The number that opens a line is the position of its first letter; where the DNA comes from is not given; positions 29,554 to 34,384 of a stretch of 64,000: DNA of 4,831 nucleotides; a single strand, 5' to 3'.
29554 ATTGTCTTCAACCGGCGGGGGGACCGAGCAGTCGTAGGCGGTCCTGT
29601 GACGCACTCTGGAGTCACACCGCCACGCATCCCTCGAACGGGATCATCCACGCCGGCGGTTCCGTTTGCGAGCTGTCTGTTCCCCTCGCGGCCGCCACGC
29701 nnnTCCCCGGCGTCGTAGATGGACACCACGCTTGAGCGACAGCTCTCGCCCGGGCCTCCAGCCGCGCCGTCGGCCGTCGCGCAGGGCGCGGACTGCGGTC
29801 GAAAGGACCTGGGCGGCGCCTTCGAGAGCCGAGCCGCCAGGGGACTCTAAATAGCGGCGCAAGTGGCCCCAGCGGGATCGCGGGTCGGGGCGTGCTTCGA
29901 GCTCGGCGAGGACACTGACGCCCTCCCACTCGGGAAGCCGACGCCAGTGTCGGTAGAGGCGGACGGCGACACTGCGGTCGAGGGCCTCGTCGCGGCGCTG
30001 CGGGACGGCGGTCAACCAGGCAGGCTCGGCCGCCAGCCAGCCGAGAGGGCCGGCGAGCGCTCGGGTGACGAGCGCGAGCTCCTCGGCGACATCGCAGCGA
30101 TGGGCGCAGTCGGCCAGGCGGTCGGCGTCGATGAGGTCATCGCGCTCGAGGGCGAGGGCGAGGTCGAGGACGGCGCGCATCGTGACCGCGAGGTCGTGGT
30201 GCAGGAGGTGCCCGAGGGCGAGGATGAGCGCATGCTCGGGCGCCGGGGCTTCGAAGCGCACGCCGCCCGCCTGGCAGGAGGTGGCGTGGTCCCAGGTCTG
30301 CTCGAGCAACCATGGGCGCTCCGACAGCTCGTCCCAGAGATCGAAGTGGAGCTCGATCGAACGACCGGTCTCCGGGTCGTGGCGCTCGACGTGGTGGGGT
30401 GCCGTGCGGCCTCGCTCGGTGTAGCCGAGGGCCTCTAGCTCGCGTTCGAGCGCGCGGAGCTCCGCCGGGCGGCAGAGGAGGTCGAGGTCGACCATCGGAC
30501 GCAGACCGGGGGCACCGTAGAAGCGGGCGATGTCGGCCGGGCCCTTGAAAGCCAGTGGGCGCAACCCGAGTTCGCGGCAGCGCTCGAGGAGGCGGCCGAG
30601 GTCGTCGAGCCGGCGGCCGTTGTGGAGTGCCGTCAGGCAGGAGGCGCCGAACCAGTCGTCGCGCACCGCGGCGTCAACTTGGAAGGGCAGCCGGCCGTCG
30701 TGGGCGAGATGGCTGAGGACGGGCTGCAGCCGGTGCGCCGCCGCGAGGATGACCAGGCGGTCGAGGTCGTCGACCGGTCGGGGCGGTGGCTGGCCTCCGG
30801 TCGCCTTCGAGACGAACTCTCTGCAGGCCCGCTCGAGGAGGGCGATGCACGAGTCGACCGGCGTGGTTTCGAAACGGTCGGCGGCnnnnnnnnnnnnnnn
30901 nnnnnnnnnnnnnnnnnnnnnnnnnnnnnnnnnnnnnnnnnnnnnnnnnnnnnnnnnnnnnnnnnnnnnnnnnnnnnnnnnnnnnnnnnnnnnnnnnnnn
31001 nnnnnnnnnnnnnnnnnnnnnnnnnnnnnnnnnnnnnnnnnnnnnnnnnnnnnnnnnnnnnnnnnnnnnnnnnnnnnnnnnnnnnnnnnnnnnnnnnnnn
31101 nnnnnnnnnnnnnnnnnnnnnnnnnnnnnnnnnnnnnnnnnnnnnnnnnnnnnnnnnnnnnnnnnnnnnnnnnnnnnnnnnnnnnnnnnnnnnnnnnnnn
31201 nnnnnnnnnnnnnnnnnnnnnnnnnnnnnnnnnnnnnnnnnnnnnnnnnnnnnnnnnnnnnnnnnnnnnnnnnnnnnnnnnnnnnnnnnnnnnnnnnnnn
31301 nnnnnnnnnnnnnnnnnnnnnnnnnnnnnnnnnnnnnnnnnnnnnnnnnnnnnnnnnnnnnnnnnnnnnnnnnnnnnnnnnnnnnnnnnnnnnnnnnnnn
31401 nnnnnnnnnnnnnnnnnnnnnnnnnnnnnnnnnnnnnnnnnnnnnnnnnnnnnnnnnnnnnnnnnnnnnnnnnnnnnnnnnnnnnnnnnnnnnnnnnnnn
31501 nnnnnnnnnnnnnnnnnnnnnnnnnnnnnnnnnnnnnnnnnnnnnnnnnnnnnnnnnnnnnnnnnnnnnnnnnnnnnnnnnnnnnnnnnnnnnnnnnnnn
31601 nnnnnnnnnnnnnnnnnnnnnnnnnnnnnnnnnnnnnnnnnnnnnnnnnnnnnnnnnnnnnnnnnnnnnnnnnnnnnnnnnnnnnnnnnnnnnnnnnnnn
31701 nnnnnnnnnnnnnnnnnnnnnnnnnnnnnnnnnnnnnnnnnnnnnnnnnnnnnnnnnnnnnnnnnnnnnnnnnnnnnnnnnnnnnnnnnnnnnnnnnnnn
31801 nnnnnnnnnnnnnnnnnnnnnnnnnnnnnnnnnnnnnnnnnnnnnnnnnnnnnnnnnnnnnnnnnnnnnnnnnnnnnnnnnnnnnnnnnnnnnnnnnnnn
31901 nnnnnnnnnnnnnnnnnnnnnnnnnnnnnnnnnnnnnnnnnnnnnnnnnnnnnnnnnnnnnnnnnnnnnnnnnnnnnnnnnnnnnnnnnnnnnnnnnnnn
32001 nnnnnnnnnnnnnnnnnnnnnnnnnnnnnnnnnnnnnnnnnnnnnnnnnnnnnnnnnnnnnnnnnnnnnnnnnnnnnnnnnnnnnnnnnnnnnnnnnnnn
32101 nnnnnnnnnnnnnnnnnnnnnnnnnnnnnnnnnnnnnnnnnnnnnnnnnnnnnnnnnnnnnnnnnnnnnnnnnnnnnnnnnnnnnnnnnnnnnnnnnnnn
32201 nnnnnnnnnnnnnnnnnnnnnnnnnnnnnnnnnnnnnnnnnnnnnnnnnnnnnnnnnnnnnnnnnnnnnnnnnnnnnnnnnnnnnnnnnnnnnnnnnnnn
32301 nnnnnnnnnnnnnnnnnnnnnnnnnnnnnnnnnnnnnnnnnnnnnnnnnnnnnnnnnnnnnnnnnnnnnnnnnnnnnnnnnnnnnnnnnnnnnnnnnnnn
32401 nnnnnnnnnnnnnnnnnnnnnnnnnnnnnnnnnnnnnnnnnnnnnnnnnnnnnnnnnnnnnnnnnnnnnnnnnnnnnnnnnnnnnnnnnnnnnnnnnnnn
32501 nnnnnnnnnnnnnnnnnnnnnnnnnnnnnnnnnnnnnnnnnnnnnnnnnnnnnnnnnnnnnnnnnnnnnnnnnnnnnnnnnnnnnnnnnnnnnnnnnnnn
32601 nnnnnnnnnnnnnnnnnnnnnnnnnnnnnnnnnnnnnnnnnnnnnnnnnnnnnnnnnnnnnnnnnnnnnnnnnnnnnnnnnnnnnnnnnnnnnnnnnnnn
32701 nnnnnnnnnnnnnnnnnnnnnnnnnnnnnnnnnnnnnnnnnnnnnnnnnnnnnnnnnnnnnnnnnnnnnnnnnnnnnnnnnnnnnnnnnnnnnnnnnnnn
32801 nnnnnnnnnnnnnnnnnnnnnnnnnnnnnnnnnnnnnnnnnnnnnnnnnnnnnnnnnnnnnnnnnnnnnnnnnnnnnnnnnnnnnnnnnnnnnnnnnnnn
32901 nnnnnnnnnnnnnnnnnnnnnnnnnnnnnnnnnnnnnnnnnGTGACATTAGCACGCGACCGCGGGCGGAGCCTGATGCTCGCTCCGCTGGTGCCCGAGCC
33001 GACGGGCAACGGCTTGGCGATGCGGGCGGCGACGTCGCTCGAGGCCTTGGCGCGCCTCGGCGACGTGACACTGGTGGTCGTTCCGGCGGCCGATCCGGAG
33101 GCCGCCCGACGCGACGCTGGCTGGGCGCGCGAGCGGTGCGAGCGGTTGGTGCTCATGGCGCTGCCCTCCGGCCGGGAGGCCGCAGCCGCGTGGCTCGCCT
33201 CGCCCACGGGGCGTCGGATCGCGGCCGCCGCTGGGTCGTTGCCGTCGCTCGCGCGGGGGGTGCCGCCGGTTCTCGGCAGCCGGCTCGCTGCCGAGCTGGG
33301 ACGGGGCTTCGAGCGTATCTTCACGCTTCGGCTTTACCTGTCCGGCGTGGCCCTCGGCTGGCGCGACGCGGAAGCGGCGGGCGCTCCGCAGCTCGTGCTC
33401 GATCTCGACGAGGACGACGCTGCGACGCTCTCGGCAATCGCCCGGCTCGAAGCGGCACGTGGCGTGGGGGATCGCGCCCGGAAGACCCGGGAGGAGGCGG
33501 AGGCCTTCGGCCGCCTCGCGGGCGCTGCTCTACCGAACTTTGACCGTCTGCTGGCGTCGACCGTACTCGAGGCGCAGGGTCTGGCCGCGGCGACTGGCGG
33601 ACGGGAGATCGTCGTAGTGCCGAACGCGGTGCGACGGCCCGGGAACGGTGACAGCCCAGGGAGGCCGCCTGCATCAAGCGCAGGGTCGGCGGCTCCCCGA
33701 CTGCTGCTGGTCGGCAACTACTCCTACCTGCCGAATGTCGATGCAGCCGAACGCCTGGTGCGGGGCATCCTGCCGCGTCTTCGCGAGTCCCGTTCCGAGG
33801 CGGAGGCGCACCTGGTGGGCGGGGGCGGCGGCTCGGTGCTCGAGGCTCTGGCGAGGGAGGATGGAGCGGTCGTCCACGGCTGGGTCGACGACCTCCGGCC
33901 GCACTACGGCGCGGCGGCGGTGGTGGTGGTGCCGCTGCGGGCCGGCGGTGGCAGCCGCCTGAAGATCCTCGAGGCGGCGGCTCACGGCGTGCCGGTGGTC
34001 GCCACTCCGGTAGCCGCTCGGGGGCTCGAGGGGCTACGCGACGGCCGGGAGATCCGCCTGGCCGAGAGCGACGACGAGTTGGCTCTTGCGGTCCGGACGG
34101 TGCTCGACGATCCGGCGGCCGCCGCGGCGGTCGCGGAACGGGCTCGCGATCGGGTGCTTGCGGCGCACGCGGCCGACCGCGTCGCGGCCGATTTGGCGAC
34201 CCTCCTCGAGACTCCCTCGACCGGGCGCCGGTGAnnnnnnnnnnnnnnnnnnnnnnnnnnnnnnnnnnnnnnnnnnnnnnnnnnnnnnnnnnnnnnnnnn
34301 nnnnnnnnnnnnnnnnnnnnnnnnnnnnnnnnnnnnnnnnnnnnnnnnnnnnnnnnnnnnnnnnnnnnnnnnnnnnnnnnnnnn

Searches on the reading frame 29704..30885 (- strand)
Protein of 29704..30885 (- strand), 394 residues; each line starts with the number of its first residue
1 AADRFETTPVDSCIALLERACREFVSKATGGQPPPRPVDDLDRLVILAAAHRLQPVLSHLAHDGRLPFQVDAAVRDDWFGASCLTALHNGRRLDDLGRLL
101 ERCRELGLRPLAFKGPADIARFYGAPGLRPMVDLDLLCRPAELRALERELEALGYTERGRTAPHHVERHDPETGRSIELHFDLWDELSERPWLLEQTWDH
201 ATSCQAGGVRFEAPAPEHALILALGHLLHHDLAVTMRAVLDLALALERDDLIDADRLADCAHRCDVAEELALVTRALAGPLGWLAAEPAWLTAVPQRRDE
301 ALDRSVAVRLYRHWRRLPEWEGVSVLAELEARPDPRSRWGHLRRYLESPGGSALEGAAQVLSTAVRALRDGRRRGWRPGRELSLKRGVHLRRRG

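Call 80: search_solved_structures(query=window:29704-30885:-, max_evalue=1)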
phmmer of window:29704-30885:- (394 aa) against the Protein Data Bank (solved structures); distinct sequences matched with E-value up to 1: 0.

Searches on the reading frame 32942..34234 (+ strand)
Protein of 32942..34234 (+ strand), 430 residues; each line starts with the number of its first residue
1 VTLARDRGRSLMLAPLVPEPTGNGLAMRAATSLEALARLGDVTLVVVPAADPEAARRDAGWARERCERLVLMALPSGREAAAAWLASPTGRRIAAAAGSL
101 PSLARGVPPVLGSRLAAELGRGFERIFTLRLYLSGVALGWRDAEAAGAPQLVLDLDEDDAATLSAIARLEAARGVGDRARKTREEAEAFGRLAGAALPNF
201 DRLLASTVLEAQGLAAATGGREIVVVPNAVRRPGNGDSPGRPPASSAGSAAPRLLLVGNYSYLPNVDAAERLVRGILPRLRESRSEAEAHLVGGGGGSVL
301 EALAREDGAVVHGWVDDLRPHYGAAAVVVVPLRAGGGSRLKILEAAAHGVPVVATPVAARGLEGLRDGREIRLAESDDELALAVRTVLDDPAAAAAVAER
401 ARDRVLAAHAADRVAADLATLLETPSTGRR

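Call 8: search_protein_families(library=ncbifam, proteins=[window:32942-34234:+], max_evalue=0.1)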
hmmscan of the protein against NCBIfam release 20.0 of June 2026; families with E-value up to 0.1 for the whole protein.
window:32942-34234:+ (430 aa): 7 families
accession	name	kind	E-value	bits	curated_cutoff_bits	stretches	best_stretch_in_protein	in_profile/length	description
TIGR03087.1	stp1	hypoth_equivalog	3.1e-33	115.5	316.65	1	248-425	221-397/397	TIGR03087 family PEP-CTERM/XrtA system glycosyltransferase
TIGR03088.1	stp2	hypoth_equivalog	1.1e-07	31.3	409.05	1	244-422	184-370/374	TIGR03088 family PEP-CTERM/XrtA system glycosyltransferase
NF041876.1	EPS_EpsE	equivalog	1e-05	25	400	1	339-417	309-388/389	exopolysaccharide biosynthesis GT4 family glycosyltransferase EpsE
TIGR04047.1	MSMEG_0565_glyc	hypoth_equivalog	0.0015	17.7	259.85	1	312-416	262-365/373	MSMEG_0565 family glycosyltransferase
NF053787.1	GlcN_PG_synth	equivalog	0.0055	15.6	480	1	340-419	276-353/361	N-acetylglucosaminyl phosphatidylglycerol synthase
NF038229.1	Glyco4_Geo_Pelo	equivalog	0.021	13.9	400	1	338-423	250-334/338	GPMC system family 4 glycosyltransferase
NF047881.1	glyco_SdgB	exception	0.031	12.9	800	1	303-398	374-470/496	serine-aspartate repeat adhesin O-glycosyltransferase SdgB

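Call 9: search_protein_families(library=pfam, proteins=[window:32942-34234:+], max_evalue=0.1)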
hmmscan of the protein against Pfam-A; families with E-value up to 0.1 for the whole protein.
window:32942-34234:+ (430 aa): 3 families
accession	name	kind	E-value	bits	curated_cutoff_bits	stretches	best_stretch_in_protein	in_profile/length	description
PF13692.12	Glyco_trans_1_4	-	1.5e-23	84.1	27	1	252-390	2-142/142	Glycosyl transferases group 1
PF13524.12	Glyco_trans_1_2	-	1.4e-15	57.9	25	1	289-418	17-142/144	Glycosyl transferase-like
PF00534.26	Glycos_transf_1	-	4.4e-07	30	26.4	1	277-403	37-171/172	Glycosyl transferases group 1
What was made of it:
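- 32942..34234 (+): GT4-type glycosyltransferase (430 aa). Pfam Glyco_trans_1_4 at 1.5e-23 (call 9).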
